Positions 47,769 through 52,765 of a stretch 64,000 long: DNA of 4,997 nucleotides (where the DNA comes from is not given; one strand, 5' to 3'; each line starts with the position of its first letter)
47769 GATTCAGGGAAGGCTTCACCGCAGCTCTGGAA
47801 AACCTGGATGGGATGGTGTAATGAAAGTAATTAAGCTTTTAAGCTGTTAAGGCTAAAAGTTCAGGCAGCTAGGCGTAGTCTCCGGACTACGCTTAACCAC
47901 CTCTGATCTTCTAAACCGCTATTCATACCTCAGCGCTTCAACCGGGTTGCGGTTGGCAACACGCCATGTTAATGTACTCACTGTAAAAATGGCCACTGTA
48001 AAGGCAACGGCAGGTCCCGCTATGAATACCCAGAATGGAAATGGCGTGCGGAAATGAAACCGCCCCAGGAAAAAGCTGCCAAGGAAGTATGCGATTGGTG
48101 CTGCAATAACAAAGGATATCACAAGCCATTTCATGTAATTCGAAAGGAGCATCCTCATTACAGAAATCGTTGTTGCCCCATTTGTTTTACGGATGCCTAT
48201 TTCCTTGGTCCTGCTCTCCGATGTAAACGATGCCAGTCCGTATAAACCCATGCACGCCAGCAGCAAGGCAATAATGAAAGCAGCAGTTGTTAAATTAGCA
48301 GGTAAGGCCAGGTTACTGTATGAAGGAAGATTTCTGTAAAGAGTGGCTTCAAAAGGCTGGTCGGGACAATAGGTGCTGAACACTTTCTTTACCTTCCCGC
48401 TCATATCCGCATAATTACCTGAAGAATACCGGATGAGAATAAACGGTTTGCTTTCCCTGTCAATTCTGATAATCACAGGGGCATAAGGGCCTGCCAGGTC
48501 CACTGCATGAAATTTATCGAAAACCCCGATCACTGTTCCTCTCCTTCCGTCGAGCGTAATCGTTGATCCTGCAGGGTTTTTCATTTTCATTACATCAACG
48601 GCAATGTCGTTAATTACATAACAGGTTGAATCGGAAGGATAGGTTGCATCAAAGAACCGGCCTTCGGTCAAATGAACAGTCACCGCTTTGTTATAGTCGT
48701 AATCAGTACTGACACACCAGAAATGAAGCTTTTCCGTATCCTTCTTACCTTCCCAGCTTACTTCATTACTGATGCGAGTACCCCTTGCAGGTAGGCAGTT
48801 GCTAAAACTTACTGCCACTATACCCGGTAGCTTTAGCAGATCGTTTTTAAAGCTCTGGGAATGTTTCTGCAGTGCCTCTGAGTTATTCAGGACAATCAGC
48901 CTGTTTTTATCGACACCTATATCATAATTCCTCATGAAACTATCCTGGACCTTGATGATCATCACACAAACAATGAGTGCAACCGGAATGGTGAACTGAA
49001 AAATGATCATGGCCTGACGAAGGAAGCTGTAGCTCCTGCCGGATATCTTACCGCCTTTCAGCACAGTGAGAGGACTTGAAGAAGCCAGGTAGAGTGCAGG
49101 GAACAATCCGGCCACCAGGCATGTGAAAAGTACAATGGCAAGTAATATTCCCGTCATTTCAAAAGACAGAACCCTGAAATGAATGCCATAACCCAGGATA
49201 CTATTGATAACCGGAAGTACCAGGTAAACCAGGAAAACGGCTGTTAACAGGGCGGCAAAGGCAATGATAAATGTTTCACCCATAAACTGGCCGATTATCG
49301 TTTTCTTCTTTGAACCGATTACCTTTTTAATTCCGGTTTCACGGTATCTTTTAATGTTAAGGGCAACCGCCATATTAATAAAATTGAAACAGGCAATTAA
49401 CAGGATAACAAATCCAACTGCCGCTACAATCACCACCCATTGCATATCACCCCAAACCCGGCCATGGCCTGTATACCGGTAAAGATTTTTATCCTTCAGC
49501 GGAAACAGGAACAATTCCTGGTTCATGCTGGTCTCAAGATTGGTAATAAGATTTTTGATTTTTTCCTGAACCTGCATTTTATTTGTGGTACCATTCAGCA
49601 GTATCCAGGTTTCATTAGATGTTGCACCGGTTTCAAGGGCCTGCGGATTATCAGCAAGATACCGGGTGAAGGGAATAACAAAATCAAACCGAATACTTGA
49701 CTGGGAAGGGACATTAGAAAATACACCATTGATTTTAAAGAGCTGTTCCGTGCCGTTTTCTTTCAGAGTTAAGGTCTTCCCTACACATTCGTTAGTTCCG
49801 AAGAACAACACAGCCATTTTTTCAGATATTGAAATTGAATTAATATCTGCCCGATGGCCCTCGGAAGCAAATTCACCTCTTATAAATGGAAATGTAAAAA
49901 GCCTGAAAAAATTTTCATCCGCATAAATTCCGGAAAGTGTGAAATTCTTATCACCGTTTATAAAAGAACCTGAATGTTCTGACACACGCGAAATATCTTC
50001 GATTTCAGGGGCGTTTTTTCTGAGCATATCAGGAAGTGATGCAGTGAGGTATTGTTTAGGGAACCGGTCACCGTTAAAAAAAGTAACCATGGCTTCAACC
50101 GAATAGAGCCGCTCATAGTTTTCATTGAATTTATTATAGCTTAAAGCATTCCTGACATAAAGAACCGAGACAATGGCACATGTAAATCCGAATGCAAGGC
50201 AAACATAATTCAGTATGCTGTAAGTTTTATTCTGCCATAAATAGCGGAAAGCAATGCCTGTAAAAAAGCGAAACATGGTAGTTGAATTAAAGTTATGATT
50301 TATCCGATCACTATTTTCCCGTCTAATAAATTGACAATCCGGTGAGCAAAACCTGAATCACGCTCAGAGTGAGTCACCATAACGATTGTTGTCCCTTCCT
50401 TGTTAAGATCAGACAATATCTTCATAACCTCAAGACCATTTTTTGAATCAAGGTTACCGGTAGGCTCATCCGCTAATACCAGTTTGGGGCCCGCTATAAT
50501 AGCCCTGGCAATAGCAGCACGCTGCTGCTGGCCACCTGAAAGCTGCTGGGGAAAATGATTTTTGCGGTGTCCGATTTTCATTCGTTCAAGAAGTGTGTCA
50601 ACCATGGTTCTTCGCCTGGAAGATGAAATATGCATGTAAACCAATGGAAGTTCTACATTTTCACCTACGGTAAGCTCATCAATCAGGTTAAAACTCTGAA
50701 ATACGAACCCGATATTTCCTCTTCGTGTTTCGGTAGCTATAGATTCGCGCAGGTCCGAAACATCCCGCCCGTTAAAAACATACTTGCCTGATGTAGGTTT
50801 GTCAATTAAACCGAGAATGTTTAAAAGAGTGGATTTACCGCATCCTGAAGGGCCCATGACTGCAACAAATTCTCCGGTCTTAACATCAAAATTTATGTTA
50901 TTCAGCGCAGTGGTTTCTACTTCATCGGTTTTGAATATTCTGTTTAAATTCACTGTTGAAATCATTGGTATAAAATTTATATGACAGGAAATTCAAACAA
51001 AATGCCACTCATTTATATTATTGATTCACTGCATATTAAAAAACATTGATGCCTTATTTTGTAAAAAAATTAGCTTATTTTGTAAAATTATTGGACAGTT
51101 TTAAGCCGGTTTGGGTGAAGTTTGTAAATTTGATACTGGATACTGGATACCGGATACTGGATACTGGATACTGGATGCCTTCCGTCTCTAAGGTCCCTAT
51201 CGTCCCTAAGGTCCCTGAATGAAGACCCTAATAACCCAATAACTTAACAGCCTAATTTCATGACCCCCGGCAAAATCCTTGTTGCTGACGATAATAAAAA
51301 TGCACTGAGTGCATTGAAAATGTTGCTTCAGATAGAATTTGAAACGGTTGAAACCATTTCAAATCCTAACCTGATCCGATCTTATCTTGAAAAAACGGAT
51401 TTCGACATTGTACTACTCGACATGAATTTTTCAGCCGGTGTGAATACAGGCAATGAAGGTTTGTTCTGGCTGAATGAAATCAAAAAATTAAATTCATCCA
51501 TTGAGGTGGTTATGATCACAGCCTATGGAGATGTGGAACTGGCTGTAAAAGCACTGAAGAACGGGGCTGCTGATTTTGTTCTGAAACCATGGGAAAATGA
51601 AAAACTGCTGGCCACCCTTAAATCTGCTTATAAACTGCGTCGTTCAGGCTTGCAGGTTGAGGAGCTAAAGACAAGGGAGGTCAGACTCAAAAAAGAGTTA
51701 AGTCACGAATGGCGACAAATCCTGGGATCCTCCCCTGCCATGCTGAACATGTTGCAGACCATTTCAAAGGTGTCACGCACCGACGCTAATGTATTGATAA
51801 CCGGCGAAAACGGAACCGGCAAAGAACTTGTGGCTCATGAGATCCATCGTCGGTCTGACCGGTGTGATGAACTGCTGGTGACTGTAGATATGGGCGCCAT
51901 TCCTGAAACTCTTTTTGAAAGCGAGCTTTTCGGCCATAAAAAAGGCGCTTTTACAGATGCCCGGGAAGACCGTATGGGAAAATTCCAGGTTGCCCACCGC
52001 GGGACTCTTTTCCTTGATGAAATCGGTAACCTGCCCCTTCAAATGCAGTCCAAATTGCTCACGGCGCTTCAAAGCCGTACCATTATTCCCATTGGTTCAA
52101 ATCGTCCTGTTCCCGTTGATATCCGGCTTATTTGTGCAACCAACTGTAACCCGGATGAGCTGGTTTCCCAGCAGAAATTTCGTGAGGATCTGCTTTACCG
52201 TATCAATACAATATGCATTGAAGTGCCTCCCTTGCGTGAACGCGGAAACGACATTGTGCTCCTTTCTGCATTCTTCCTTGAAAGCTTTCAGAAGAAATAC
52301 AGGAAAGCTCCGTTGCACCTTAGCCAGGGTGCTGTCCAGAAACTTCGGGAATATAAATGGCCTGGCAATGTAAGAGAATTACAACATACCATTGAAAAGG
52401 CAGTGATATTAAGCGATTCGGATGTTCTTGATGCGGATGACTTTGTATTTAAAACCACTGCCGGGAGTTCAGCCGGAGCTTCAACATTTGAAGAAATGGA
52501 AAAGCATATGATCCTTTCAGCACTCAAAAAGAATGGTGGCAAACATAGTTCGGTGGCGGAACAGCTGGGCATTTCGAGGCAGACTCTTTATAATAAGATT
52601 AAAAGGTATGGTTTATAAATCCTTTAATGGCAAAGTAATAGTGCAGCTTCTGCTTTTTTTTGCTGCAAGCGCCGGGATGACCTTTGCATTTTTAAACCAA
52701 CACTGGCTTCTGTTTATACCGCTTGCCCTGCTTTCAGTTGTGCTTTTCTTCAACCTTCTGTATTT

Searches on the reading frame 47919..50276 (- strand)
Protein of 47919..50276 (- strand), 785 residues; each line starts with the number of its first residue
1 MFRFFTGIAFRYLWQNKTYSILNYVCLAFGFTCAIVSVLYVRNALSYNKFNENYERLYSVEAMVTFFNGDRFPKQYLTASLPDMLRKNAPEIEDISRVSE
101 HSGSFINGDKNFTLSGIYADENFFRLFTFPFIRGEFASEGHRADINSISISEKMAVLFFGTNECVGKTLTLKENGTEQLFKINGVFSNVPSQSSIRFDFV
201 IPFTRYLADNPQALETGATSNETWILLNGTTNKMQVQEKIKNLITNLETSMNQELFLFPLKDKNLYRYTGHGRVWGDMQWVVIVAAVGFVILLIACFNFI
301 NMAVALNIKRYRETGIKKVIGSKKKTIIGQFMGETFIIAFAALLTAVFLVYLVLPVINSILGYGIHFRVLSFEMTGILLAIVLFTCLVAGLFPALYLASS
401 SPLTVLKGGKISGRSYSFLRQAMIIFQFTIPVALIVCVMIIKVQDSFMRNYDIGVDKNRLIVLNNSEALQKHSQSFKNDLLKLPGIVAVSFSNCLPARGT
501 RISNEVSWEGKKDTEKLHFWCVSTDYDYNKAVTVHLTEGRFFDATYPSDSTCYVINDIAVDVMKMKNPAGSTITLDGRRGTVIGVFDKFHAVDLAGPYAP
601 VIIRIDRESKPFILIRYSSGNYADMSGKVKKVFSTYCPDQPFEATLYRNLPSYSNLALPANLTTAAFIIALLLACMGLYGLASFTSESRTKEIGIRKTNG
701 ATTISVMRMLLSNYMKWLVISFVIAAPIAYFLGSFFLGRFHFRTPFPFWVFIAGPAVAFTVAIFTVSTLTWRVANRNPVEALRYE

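Call 20: search_protein_families(library=pfam, proteins=[window:47919-50276:-])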
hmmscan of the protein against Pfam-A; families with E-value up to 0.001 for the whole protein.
window:47919-50276:- (785 aa): 2 families
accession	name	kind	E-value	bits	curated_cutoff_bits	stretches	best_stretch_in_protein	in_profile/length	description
PF12704.14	MacB_PCD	-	1.3e-24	88.1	27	2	20-242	1-206/207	MacB-like periplasmic core domain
PF02687.27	FtsX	-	3.8e-22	79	25.5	2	286-402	2-120/120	FtsX-like permease C-terminal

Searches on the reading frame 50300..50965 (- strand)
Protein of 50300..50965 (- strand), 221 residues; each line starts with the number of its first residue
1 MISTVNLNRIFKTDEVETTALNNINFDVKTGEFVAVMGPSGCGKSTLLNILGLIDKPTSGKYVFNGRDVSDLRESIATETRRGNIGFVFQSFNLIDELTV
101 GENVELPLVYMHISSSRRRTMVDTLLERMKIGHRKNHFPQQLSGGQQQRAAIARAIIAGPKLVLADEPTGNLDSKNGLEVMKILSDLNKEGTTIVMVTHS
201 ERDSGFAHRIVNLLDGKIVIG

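Call 56: search_protein_families(library=pfam, proteins=[window:50300-50965:-])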
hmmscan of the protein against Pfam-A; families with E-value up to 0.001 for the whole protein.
window:50300-50965:- (221 aa): 5 families
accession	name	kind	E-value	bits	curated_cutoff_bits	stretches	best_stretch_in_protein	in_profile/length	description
PF00005.33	ABC_tran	-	2.2e-36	125.9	25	1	21-169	1-136/137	ABC transporter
PF13304.12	AAA_21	-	1e-06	29.5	27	0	33-91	1-62/304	AAA domain, putative AbiEii toxin, Type IV TA system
PF13401.12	AAA_22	-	4.8e-05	24.1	27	1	30-97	4-65/130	AAA domain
PF02463.25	SMC_N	-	5.3e-05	23.2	40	0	31-211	24-209/220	RecF/RecN/SMC N terminal domain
PF03193.22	RsgA_GTPase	-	8.3e-05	22.9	30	1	10-51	86-126/174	RsgA GTPase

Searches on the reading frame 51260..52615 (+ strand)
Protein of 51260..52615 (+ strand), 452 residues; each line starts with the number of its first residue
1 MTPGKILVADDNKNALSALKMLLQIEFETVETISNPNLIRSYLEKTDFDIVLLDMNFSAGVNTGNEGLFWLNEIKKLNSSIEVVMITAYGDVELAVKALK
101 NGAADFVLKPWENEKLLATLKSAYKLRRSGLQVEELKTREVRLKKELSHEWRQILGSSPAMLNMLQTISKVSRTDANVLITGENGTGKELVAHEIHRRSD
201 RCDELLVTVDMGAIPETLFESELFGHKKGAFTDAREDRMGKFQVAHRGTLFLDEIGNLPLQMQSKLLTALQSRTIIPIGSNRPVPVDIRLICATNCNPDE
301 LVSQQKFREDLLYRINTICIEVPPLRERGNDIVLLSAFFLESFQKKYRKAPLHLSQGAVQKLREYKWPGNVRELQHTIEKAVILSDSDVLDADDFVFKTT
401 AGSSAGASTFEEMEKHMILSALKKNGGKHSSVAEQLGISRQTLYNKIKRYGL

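Call 56: search_protein_families(library=pfam, proteins=[window:51260-52615:+])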
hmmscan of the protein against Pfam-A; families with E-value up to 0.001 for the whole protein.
window:51260-52615:+ (452 aa): 9 families
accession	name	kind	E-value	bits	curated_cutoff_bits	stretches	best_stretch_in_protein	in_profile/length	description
PF00158.32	Sigma54_activat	-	1e-66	224.2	20.2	1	154-320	1-167/168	Sigma-54 interaction domain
PF25601.1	AAA_lid_14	-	2.1e-22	79.2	27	1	326-404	1-79/87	AAA+ ATPase lid domain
PF14532.12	Sigma54_activ_2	-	1.6e-20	74.2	25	1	155-325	1-138/138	Sigma-54 interaction domain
PF00072.30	Response_reg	-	2.4e-19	70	30.2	1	6-120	1-110/111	Response regulator receiver domain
PF02954.25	HTH_8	-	5.7e-14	52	22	1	410-450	2-42/42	Bacterial regulatory protein, Fis family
PF07728.20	AAA_5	-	6.2e-07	29.9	22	1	177-302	1-126/139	AAA domain (dynein-related subfamily)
PF18024.7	HTH_50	-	3e-06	27.2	27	1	411-452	9-49/50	Helix-turn-helix domain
PF01078.27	Mg_chelatase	-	2e-05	24.5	20.3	0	237-299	97-161/207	Magnesium chelatase, subunit ChlI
PF13384.12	HTH_23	-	0.00064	19.9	24.6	0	413-450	5-41/50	Homeodomain-like domain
